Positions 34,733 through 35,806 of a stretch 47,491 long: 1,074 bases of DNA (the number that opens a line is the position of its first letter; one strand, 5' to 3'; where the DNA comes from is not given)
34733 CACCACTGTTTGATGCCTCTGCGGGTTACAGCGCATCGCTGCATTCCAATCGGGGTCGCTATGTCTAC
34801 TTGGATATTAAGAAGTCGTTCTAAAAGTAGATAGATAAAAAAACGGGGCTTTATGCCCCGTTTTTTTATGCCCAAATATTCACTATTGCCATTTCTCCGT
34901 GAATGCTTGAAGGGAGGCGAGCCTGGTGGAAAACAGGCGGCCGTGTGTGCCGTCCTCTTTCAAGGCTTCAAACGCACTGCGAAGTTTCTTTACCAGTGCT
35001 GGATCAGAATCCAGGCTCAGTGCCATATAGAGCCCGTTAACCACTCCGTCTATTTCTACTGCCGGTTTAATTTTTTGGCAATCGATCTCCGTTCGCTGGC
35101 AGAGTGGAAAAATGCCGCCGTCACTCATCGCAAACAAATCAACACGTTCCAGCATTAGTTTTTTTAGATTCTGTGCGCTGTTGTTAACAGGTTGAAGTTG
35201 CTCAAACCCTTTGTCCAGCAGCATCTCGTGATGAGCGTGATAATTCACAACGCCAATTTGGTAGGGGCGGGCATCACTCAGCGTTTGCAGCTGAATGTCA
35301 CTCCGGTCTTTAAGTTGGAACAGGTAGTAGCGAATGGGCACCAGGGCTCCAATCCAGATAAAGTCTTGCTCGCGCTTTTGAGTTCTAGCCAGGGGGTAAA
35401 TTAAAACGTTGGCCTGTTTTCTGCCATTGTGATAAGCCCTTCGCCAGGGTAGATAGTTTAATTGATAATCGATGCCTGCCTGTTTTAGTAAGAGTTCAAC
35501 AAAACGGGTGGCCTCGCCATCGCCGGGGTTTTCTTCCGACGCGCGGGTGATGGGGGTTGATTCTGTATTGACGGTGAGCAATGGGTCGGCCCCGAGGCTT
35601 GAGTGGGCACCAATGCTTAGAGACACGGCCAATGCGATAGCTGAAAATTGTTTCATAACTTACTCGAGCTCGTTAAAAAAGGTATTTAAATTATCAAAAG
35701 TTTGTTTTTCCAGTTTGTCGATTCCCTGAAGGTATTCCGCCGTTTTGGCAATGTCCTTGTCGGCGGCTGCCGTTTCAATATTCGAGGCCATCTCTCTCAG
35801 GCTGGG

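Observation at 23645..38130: An 11-bp-phased TGTTAAC repeat marks five intergenic regions and defines a candidate regulon for the locus-encoded OmpR-type regulator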

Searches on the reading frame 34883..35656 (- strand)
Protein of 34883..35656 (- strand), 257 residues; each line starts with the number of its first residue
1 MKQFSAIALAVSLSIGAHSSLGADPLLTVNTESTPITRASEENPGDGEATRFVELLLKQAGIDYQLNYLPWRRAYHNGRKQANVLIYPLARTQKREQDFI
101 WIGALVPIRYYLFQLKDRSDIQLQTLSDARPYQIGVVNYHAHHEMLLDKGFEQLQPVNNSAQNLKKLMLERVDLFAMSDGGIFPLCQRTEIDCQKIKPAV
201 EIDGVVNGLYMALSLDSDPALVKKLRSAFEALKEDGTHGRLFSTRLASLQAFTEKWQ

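Call 9: search_protein_families(library=pfam, proteins=[window:34883-35656:-])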
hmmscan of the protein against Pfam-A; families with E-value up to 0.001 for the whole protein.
window:34883-35656:- (257 aa): 0 families

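Call 37: search_protein_families(library=ncbifam, proteins=[window:34883-35656:-], max_evalue=0.00001)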
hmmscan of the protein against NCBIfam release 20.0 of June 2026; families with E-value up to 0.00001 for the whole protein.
window:34883-35656:- (257 aa): 0 families

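Call 44: find_related_loci(query=A4, collection=metagenome_contigs, flank=10000)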
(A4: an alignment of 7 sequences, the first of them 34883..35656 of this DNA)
Query A4 (257 aa) in metagenome_contigs; peptide patterns used: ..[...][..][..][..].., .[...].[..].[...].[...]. (x = any residue, [..] = any of these).
204 stretches matched a pattern; 33 encode a relative of the query (tblastn E <= 1e-3); 33 distinct loci.
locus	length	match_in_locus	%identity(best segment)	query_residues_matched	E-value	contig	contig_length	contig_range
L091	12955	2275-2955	62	31-257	4e-100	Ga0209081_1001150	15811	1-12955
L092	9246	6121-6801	61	31-257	2e-99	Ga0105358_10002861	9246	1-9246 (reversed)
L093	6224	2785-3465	61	31-257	4e-98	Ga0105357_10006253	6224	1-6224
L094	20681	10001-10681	61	31-257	6e-98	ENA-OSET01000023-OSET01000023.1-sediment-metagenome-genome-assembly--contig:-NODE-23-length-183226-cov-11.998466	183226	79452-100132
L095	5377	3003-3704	59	31-257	3e-95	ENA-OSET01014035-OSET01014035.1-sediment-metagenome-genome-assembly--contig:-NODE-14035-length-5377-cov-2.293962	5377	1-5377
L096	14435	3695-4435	52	7-256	1e-88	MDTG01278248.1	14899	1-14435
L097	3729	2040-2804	43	1-256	6e-78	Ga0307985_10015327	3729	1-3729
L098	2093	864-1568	46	22-256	2e-78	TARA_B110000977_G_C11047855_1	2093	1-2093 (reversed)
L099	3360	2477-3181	46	22-256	2e-76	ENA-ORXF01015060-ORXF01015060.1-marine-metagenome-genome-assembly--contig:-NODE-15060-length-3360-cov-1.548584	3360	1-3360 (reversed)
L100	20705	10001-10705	46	22-256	3e-75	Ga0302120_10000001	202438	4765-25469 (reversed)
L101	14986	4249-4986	44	7-256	8e-75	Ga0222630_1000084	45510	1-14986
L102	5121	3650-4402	42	5-256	1e-74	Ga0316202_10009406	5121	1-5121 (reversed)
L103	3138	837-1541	45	22-256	3e-75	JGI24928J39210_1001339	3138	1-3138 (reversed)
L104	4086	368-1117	44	6-256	5e-74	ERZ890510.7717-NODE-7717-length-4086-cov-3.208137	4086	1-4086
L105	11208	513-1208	46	25-256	7e-74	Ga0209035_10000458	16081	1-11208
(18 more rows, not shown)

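Call 45: search_protein_families(library=pfam, proteins=[window:34883-35656:-], max_evalue=10)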
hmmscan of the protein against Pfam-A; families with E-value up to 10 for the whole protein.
window:34883-35656:- (257 aa): 2 families
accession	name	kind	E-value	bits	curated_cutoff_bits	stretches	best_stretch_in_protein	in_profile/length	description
PF00497.25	SBP_bac_3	-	0.0051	17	26.4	1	33-242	9-126/132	Bacterial extracellular solute-binding proteins, family 3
PF12974.12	Phosphonate-bd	-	0.0086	15.9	27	1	147-246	133-229/242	ABC transporter, phosphonate, periplasmic substrate-binding protein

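Call 54: search_solved_structures(query=A4, max_evalue=1)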
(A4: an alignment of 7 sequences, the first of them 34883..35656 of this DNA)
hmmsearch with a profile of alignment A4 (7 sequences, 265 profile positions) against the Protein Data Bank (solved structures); distinct sequences matched with E-value up to 1: 1.
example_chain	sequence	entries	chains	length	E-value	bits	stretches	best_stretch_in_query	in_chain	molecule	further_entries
2v9k_A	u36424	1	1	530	0.31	13.2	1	116-167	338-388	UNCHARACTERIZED PROTEIN FLJ32312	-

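Call 75: predict_structure(protein=window:34883-35656:-)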
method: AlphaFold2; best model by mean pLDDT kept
length: 257 residues; sequences in the alignment: 1
mean_pLDDT: 35.9   pTM: 0.36
mean pLDDT of the five models: 35.9, 35.8, 32.6, 32.1, 29.5
residues with pLDDT >= 90: 0; 70-90: 2; 50-70: 43; < 50: 212
segments of 3 or more residues with pLDDT < 50: 1-191, 251-257
pLDDT, mean of each block of 10 residues (from residue 1): 29 32 23 24 36 42 36 29 30 27 27 24 23 25 28 28 38 34 33 48 53 53 63 59 51 40
secondary structure, 60 per line:
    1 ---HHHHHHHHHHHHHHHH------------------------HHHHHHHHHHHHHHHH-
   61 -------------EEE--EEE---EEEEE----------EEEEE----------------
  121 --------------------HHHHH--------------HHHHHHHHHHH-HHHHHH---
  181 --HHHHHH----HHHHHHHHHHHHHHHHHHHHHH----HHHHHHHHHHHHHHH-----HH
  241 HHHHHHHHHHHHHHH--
elements in order: H4-19 H44-59 E74-76 E79-81 E85-89 E100-104 H141-145 H160-170 H172-177 H183-188 H193-214 H219-233 H239-255
